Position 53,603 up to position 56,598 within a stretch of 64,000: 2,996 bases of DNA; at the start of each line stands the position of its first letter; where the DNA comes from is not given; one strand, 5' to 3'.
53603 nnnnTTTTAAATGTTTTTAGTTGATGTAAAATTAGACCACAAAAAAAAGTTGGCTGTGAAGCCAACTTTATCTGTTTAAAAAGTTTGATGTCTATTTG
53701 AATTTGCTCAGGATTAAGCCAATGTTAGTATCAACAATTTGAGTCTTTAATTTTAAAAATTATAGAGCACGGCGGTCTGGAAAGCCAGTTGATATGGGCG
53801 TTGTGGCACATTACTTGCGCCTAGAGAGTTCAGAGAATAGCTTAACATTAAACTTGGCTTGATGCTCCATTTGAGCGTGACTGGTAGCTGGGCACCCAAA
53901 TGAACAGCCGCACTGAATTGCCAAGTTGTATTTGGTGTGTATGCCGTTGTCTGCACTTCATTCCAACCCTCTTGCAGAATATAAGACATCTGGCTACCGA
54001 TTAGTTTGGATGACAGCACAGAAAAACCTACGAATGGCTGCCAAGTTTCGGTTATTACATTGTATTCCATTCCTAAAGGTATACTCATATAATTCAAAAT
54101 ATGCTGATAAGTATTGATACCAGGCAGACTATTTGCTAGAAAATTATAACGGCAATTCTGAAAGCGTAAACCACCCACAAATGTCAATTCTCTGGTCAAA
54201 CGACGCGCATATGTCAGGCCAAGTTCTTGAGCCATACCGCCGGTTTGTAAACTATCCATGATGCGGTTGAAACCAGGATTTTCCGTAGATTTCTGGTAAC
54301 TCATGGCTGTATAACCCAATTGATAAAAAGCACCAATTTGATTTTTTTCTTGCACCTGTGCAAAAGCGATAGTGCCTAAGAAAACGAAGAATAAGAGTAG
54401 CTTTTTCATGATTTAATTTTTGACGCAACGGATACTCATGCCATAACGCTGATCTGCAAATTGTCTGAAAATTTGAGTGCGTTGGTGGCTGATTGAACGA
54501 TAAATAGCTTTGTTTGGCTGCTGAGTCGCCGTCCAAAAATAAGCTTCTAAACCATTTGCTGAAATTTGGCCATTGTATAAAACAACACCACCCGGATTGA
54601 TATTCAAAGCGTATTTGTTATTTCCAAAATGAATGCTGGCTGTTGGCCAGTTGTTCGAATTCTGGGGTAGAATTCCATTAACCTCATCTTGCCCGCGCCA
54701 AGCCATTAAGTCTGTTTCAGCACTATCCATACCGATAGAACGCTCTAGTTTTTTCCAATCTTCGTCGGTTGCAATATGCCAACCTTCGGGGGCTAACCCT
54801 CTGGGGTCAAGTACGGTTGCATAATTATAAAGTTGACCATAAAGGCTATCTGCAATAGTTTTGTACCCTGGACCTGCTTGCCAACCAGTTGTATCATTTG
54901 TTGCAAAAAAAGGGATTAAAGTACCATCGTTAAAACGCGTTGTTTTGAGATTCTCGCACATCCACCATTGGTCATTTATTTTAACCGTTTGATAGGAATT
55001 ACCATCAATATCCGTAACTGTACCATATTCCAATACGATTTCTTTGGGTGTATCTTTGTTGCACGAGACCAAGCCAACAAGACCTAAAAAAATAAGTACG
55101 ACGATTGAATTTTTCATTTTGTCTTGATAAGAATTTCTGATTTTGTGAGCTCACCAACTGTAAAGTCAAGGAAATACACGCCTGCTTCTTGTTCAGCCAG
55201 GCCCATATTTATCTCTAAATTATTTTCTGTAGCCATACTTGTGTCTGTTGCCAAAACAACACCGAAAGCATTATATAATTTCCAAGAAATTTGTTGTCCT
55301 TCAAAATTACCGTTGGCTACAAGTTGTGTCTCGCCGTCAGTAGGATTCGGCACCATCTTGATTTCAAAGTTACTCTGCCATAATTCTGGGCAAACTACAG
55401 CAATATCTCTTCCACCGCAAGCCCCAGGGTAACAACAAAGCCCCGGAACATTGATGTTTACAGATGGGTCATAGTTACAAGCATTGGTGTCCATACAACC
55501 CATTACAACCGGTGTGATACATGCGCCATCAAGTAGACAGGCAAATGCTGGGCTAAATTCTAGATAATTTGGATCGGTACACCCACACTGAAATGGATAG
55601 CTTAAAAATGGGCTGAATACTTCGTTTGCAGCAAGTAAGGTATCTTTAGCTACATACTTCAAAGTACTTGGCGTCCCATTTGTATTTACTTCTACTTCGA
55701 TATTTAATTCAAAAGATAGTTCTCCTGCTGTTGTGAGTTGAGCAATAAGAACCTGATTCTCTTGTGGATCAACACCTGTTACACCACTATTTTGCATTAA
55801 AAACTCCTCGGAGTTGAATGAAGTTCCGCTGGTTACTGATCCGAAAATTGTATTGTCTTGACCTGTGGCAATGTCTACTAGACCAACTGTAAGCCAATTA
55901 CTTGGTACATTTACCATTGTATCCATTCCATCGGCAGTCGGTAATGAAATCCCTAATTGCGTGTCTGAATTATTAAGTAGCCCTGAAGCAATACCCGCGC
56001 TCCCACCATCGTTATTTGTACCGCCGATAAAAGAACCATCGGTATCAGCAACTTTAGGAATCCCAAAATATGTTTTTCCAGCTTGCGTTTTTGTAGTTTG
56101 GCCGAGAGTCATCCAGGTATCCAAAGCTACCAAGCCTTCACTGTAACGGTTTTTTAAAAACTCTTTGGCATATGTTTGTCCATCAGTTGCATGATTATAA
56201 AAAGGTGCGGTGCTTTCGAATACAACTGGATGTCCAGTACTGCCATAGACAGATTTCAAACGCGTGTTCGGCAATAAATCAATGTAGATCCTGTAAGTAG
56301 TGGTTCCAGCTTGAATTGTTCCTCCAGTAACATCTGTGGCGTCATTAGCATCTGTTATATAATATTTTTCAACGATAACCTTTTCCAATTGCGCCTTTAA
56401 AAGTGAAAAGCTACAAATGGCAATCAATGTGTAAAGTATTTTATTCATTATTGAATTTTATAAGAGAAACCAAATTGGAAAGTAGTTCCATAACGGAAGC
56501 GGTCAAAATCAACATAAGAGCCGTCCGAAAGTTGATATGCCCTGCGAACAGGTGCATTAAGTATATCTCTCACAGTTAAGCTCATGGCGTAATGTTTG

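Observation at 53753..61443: Six translationally coupled genes pair a SusD-less TonB-dependent receptor with three T9SS-type secreted paralogues, a Fib_succ lipoprotein and a small OM barrel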

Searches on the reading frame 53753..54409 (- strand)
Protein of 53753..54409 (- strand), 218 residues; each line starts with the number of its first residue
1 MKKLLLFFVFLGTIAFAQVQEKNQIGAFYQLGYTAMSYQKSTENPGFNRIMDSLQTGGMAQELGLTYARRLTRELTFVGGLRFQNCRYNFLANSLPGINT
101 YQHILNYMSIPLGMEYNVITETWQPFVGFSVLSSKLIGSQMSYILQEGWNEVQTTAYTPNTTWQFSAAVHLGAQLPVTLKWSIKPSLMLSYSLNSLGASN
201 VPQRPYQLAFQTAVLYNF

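Call 3: search_protein_families(library=pfam, proteins=[window:53753-54409:-], max_evalue=0.01)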
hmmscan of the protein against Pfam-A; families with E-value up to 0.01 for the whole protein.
window:53753-54409:- (218 aa): 0 families

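Call 4: search_protein_families(library=ncbifam, proteins=[window:53753-54409:-], max_evalue=0.01)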
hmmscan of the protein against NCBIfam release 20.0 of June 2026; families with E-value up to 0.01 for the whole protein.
window:53753-54409:- (218 aa): 0 families

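Call 27: search_protein_families(library=pfam, proteins=[window:53753-54409:-], max_evalue=10)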
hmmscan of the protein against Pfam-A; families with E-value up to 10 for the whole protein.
window:53753-54409:- (218 aa): 1 family
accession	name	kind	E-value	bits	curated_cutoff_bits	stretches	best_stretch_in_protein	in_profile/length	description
PF03032.20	FSAP_sig_propep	-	0.24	11.9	27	1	1-17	3-19/46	Frog skin active peptide family signal and propeptide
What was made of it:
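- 53753..54409 (-): Small outer-membrane beta-barrel protein, 218 aa. The window's own sequence has no Pfam hit (calls 3, 27).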

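Call 28: search_protein_families(library=padloc, proteins=[window:53753-54409:-], max_evalue=0.01)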
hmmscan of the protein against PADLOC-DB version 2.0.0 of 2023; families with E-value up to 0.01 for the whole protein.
window:53753-54409:- (218 aa): 0 families

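Call 36: search_protein_families(library=pfam, alignment_id=A5, max_evalue=1)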
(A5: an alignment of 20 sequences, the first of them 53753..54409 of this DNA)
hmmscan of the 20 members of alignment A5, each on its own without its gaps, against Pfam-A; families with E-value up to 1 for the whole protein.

A. member 1, window:53753-54409:- (218 aa): 1 family
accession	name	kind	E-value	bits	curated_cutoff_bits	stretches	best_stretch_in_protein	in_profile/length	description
PF03032.20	FSAP_sig_propep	-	0.24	11.9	27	1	1-17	3-19/46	Frog skin active peptide family signal and propeptide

B. families by the number of members that match (of 20 scanned): 16 families
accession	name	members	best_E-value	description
PF13568.12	OMP_b-brl_2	14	4.2e-19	Outer membrane protein beta-barrel domain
PF13505.12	OMP_b-brl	14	1.2e-11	Outer membrane protein beta-barrel domain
PF06629.18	MipA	3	0.0042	MltA-interacting protein MipA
PF12099.14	DUF3575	2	0.0001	Protein of unknown function (DUF3575)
PF10677.15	DUF2490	2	0.024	Protein of unknown function (DUF2490)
PF14292.12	SusE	2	0.16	SusE outer membrane protein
PF19573.5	DUF6089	1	0.00021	Domain of unknown function (DUF6089)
PF21012.3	DUF6850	1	0.0034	Family of unknown function (DUF6850)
PF03922.20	OmpW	1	0.012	OmpW family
PF03797.25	Autotransporter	1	0.02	Autotransporter beta-domain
PF05150.18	Legionella_OMP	1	0.03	Legionella pneumophila major outer membrane protein precursor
PF03895.21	YadA_anchor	1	0.04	YadA-like membrane anchor domain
PF03349.22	Toluene_X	1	0.044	Outer membrane protein transport protein (OMPP1/FadL/TodX)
PF10626.15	TraO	1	0.11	Conjugative transposon protein TraO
PF03032.20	FSAP_sig_propep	1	0.24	Frog skin active peptide family signal and propeptide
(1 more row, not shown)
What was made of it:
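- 53753..54409 (-): Of 20 positional orthologues, 14 hit PF13568 OMP_b-brl_2 (best 4e-19) and PF13505 (call 36).
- On Small outer-membrane beta-barrel (PF13568 OMP_b-brl_2): 14 of 20 positional orthologues hit, with a best E-value of 4e-19 (call 36).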

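Call 37: search_solved_structures(query=A5, max_evalue=10)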
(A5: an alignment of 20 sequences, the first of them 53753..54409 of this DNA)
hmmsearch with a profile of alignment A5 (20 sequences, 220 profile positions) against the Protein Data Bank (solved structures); distinct sequences matched with E-value up to 10: 9.
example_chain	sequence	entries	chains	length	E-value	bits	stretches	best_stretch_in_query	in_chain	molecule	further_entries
1lt1_A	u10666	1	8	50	0.3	13.7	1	92-116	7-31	L13G-DF1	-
1jm0_A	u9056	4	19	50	0.6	12.7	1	92-116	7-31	PROTEIN (FOUR-HELIX BUNDLE MODEL) | four-helix bundle model di-Co(II)-DF1-L13A (form I) | FOUR-HELIX BUNDLE MODEL di-Co(II)-DF1-L13A (form II)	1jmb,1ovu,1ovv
8qxp_A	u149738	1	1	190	0.92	12.1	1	114-191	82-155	OmpW protein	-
1k24_A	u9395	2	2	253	1.2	11.6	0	34-91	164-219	outer membrane protein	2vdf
3pgr_A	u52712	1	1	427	1.4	11.4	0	165-200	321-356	Long-chain fatty acid transport protein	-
2r89_A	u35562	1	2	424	3.9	10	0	166-199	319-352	Long-chain fatty acid transport protein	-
2r4l_A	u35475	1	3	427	4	10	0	166-199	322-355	Long-chain fatty acid transport protein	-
2r4n_A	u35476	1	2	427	4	10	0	166-199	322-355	Long-chain fatty acid transport protein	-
2r4o_A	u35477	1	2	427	4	10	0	166-199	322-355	Long-chain fatty acid transport protein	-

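Call 70: search_protein_families(library=ncbifam, alignment_id=A5, max_evalue=0.1)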
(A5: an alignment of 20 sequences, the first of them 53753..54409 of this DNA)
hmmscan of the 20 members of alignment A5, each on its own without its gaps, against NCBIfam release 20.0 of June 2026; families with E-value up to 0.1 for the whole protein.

A. member 1, window:53753-54409:- (218 aa): 2 families
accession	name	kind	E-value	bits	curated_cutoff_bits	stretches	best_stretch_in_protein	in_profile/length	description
NF002353.0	PRK01318.1-4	equivalog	0.036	12.7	365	1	138-188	128-181/596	membrane protein insertase YidC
NF050142.1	PG1828_fam_lipo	equivalog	0.081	13.7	50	0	1-17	1-17/59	PG1828 family lipoprotein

B. families by the number of members that match (of 20 scanned): 10 families
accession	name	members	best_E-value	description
NF049866.1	outer_TDE1717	9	3.9e-12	TDE1717 family outer membrane beta-barrel protein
NF053685.1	BamG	2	0.00018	BamG family beta-barrel-assembly machinery protein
NF052316.1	T9SS_PorG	2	0.00028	type IX secretion system protein PorG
NF008202.0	PRK10959.1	1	3.2e-05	outer membrane protein OmpW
NF052311.1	T9SS_PorT_SprT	1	0.0052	type IX secretion/gliding motility protein PorT/SprT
TIGR04565.1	OMP_myx_plus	1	0.02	outer membrane beta-barrel domain-containing protein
TIGR03519.1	T9SS_PorP_fam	1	0.024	PorP/SprF family type IX secretion system membrane protein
NF002353.0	PRK01318.1-4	1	0.036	membrane protein insertase YidC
NF033755.1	gliding_CglE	1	0.048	adventurous gliding motility protein CglE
NF050142.1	PG1828_fam_lipo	1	0.081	PG1828 family lipoprotein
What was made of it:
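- On Small outer-membrane beta-barrel (PF13568 OMP_b-brl_2): There is no consistent match to PorT, PorG or PorP models (call 70).
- Tried and rejected: Hits to PorT, PorG and PorP are sporadic and weak (call 70).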

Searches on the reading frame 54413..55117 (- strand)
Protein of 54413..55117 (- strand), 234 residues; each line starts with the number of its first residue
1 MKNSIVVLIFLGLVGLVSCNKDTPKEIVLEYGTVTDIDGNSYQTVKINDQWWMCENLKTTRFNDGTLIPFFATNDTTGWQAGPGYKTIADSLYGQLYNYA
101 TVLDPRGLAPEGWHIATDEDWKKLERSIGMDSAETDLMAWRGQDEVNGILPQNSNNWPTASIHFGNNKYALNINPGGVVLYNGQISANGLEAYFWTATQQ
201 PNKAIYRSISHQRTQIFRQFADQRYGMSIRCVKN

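Call 3: search_protein_families(library=pfam, proteins=[window:54413-55117:-], max_evalue=0.01)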
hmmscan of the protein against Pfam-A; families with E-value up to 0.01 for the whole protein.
window:54413-55117:- (234 aa): 1 family
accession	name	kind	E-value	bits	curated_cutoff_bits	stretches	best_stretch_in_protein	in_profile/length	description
PF09603.15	Fib_succ_major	-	2.3e-42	145.8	33.9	1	45-233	1-187/187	Fibrobacter succinogenes major domain (Fib_succ_major)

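Call 4: search_protein_families(library=ncbifam, proteins=[window:54413-55117:-], max_evalue=0.01)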
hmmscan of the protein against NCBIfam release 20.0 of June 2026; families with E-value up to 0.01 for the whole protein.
window:54413-55117:- (234 aa): 1 family
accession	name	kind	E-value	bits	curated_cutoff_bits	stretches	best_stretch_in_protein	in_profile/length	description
TIGR02145.1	Fib_succ_major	domain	3.7e-27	96.1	41.65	1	38-234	7-176/176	FISUMP domain-containing protein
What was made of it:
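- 54413..55117 (-): FISUMP (Fib_succ_major) lipoprotein, 234 aa, possibly surface-exposed. PF09603 2.3e-42 and TIGR02145 3.7e-27 (calls 3, 4).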

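Call 28: search_protein_families(library=padloc, proteins=[window:54413-55117:-], max_evalue=0.01)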
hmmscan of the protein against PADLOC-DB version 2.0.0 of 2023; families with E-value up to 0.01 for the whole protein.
window:54413-55117:- (234 aa): 0 families

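Call 32: search_solved_structures(query=window:54413-55117:-, max_evalue=1)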
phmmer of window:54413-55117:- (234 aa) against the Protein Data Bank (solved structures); distinct sequences matched with E-value up to 1: 1.
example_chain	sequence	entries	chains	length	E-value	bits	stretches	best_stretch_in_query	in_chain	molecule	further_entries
8df0_A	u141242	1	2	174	0.24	13.9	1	140-204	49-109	Abp1D Receptor Binding Domain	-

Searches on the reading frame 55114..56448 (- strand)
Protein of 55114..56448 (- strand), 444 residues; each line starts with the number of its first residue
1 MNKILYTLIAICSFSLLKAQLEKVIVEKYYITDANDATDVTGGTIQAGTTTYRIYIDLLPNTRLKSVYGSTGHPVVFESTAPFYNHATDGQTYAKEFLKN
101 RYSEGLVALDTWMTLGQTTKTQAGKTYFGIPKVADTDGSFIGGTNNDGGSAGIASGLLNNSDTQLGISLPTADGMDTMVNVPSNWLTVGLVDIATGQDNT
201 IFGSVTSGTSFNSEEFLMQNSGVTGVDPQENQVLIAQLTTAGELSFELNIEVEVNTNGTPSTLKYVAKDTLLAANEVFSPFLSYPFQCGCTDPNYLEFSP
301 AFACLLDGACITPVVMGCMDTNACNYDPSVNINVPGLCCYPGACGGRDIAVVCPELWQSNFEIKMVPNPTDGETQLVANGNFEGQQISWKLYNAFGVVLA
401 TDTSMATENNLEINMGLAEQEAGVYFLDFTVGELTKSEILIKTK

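Call 3: search_protein_families(library=pfam, proteins=[window:55114-56448:-], max_evalue=0.01)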
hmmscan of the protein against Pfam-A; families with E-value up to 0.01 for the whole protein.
window:55114-56448:- (444 aa): 1 family
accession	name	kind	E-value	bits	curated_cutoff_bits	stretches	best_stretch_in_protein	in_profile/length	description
PF18962.6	Por_Secre_tail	-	1.9e-05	25.3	27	1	367-436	3-69/75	Secretion system C-terminal sorting domain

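Call 4: search_protein_families(library=ncbifam, proteins=[window:55114-56448:-], max_evalue=0.01)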
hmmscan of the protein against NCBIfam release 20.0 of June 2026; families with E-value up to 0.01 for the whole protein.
window:55114-56448:- (444 aa): 1 family
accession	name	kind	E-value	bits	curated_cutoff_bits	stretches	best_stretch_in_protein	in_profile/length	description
TIGR04183.1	Por_Secre_tail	domain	5.6e-07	29.4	23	1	367-442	3-71/72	T9SS type A sorting domain-containing protein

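Call 28: search_protein_families(library=padloc, proteins=[window:55114-56448:-], max_evalue=0.01)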
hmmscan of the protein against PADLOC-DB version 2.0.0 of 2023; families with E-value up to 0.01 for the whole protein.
window:55114-56448:- (444 aa): 0 families
